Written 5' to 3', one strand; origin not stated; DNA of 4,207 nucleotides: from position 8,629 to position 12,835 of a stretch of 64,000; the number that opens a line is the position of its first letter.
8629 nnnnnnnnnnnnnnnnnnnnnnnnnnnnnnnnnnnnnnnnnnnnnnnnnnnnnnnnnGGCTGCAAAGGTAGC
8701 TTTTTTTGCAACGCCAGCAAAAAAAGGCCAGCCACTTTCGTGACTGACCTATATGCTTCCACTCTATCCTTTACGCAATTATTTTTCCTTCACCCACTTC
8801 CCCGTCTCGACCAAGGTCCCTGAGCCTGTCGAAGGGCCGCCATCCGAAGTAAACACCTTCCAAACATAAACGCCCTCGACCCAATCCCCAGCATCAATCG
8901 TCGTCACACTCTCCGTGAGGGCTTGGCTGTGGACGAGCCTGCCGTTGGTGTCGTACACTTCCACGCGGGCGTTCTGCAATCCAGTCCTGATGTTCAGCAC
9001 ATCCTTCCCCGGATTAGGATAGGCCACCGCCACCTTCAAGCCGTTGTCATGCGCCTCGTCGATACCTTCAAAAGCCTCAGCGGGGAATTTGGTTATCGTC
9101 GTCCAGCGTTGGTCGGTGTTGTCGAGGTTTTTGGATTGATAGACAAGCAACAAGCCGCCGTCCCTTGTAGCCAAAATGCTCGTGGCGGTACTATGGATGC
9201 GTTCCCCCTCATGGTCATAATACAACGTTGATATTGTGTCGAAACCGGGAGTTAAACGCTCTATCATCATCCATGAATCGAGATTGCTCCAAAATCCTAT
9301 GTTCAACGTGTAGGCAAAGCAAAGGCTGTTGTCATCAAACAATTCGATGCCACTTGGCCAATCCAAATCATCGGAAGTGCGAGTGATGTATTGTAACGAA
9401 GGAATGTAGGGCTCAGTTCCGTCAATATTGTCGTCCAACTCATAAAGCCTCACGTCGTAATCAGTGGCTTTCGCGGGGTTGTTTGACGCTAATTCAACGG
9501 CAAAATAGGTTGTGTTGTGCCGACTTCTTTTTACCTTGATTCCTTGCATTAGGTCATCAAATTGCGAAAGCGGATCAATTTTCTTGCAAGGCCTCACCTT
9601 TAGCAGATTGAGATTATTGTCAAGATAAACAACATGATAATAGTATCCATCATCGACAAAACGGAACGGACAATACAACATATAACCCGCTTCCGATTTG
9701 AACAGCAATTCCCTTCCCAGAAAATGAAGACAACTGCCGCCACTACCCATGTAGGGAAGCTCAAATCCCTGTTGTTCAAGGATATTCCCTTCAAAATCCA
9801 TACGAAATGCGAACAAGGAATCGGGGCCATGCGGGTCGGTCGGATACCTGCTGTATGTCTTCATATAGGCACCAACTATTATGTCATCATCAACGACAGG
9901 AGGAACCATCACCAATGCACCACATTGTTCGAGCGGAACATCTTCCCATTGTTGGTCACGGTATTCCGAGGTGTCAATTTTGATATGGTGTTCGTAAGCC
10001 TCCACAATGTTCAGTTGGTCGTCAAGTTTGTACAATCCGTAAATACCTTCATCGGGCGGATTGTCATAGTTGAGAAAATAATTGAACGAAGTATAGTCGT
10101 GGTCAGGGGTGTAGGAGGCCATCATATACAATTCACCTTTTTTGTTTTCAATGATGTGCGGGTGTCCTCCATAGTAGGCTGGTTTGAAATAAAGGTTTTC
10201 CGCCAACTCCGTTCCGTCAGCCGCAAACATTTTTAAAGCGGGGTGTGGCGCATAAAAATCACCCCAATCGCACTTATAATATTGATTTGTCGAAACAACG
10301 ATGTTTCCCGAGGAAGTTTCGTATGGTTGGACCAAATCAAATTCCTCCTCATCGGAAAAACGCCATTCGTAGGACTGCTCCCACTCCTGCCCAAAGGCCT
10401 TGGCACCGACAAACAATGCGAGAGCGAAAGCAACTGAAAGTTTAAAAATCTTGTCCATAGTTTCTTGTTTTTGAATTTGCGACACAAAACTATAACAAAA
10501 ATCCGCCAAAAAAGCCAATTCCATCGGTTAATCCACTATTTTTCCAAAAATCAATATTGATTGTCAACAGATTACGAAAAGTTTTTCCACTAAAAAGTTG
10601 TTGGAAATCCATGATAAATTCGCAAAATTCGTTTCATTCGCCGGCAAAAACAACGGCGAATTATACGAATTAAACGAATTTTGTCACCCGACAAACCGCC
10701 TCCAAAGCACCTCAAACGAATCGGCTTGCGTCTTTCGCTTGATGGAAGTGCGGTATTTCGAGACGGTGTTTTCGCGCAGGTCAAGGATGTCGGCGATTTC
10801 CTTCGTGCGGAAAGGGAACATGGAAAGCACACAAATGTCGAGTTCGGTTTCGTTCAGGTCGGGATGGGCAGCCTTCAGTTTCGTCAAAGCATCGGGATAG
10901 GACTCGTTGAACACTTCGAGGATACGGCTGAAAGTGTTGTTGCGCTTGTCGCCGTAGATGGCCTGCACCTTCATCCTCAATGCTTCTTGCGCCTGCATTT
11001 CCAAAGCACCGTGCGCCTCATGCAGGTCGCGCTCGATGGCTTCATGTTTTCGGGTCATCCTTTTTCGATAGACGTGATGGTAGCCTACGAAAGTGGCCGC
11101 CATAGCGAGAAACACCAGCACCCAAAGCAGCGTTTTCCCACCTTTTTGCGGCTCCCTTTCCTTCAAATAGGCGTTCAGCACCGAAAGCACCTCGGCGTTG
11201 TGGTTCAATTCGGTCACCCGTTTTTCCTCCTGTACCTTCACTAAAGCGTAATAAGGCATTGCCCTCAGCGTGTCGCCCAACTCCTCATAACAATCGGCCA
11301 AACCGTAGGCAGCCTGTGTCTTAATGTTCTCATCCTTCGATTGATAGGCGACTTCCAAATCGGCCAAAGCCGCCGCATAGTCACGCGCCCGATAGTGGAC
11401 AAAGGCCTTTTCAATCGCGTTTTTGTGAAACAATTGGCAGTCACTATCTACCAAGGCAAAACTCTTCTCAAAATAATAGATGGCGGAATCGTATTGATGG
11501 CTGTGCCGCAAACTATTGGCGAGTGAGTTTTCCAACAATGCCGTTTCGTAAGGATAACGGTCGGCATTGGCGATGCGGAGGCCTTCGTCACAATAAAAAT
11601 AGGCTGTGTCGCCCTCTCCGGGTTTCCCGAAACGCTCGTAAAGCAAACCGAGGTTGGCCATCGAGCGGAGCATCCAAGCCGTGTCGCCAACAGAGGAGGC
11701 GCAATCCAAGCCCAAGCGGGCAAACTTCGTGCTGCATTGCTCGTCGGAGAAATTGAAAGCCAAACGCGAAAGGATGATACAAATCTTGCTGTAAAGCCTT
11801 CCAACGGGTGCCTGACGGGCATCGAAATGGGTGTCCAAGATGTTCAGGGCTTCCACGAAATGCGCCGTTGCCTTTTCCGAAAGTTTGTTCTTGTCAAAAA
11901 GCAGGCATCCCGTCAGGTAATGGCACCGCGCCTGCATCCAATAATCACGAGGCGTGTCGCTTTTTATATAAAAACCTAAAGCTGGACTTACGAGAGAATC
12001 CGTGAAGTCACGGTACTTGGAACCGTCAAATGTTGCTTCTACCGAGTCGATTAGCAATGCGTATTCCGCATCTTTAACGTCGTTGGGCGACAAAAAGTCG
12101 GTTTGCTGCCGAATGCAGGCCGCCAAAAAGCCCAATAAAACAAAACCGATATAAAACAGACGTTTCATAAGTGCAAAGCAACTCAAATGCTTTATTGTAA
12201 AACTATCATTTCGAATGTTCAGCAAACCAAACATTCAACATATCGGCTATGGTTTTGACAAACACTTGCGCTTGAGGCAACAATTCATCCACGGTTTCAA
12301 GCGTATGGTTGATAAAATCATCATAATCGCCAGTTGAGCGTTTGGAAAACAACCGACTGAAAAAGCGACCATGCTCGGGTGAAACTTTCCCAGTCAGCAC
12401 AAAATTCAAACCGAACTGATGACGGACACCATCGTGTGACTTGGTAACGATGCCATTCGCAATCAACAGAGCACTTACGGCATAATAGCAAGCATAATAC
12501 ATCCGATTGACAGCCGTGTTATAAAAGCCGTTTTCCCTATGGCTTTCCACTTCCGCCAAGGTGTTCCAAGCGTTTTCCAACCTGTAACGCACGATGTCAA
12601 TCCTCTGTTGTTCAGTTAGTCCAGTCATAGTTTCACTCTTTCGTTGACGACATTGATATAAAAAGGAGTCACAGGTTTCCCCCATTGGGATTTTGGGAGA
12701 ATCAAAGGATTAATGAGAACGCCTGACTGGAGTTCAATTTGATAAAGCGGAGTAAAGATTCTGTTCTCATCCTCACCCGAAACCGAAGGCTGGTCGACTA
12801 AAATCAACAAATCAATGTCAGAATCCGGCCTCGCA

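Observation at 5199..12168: Reiterated cassette: lipoprotein-TPR-TM-LuxR regulator, mosaic repeat, then a T9SS cargo paralog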

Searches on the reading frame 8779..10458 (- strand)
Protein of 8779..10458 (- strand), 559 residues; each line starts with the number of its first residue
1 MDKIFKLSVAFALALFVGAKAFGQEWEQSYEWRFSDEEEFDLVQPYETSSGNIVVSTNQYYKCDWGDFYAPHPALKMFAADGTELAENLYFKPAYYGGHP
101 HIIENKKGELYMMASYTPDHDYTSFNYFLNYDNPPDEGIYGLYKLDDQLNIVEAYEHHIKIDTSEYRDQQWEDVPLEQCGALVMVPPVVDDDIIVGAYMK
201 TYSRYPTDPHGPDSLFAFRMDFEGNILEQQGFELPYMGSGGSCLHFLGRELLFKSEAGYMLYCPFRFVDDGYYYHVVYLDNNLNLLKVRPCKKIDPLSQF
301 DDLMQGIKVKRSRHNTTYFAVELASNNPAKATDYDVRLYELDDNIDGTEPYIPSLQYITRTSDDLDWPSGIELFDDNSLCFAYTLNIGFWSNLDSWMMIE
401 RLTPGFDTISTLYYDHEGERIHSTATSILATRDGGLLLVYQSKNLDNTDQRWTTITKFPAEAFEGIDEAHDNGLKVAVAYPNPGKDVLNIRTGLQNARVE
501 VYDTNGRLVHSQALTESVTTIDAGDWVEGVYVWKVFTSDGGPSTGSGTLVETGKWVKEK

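Call 5: search_protein_families(library=pfam, proteins=[window:8779-10458:-], max_evalue=0.01)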
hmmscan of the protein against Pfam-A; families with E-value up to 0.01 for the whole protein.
window:8779-10458:- (559 aa): 1 family
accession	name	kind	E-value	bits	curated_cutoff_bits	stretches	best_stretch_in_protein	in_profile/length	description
PF18962.6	Por_Secre_tail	-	8.5e-10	39.2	27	1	480-537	2-64/75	Secretion system C-terminal sorting domain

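Call 6: search_protein_families(library=ncbifam, proteins=[window:8779-10458:-], max_evalue=0.01)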
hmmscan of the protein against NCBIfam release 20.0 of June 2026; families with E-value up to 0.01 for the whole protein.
window:8779-10458:- (559 aa): 2 families
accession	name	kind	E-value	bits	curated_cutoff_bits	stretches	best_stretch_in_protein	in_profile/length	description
TIGR04183.1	Por_Secre_tail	domain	5e-09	36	23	1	480-540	2-63/72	T9SS type A sorting domain-containing protein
NF038113.1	T9SSA_dep_M36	equivalog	1.1e-07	30.5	885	1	475-537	791-857/869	T9SS-dependent M36 family metallopeptidase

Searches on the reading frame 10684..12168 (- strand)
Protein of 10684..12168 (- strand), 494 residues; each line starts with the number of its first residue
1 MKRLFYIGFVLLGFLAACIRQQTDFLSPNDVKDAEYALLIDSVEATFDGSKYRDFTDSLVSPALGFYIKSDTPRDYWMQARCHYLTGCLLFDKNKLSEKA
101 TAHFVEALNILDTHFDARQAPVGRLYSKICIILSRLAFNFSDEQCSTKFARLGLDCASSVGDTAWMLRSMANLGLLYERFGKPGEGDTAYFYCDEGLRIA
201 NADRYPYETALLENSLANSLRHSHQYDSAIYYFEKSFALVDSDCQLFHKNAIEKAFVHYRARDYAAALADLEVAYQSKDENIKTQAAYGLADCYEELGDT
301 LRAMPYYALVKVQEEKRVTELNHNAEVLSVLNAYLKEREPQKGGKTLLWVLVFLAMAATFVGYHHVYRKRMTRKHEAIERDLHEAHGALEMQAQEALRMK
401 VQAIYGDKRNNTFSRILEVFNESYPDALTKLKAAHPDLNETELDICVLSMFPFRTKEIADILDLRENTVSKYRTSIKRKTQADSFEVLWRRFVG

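Call 5: search_protein_families(library=pfam, proteins=[window:10684-12168:-], max_evalue=0.01)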
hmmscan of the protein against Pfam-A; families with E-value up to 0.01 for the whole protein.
window:10684-12168:- (494 aa): 7 families
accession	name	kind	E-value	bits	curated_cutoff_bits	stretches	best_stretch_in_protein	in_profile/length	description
PF13424.12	TPR_12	-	4.8e-07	30.3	30.1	0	209-240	2-33/77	Tetratricopeptide repeat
PF07719.23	TPR_2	-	8.4e-07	29.1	27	0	215-239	6-30/34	Tetratricopeptide repeat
PF00196.25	GerE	-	2.5e-05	24.2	23.5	1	454-484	19-49/57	Bacterial regulatory proteins, luxR family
PF13374.12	TPR_10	-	0.00017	21.9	27.5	0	214-239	6-31/42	Tetratricopeptide repeat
PF12895.13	ANAPC3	-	0.00059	20.5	27.2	1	223-298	2-70/82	Anaphase-promoting complex, cyclosome, subunit 3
PF17004.11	SRP_TPR_like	-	0.0034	17.9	35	0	237-304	41-93/109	Putative TPR-like repeat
PF14559.12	TPR_19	-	0.0063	17.2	25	0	260-303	3-44/68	Tetratricopeptide repeat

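Call 6: search_protein_families(library=ncbifam, proteins=[window:10684-12168:-], max_evalue=0.01)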
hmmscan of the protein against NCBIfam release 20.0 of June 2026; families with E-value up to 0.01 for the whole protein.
window:10684-12168:- (494 aa): 6 families
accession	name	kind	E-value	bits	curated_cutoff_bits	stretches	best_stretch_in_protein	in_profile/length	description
NF040959.1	MamA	equivalog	2e-05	24.1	200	1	215-303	76-158/204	magnetosome protein MamA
NF011940.0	PRK15411.1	equivalog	5.4e-05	23.1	162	1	410-488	110-188/207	transcriptional regulator RcsA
NF053779.1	BT3442_fam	equivalog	0.00024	20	940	1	411-480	476-545/563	BT3442 family protein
TIGR02937.1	sigma70-ECF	superfamily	0.0012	18.6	42.9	1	319-480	89-161/165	sigma-70 family RNA polymerase sigma factor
NF058541.1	SusR_regulator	equivalog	0.003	16.8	480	0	456-486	477-509/515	SusR family glycan utilization regulator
NF047507.1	TPR_BatC_Lepto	exception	0.0051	16.3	175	0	224-328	38-139/214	TPR repeat-containing protein BatC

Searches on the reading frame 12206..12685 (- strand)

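Call 5: search_protein_families(library=pfam, proteins=[window:12206-12685:-], max_evalue=0.01)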
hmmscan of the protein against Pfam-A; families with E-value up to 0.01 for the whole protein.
window:12206-12685:- (159 aa): 1 family
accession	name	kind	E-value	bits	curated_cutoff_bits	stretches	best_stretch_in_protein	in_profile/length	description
PF05168.19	HEPN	-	1e-16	61.5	22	1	33-145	2-113/117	HEPN domain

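Call 6: search_protein_families(library=ncbifam, proteins=[window:12206-12685:-], max_evalue=0.01)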
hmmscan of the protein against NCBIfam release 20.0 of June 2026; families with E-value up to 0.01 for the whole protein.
window:12206-12685:- (159 aa): 0 families
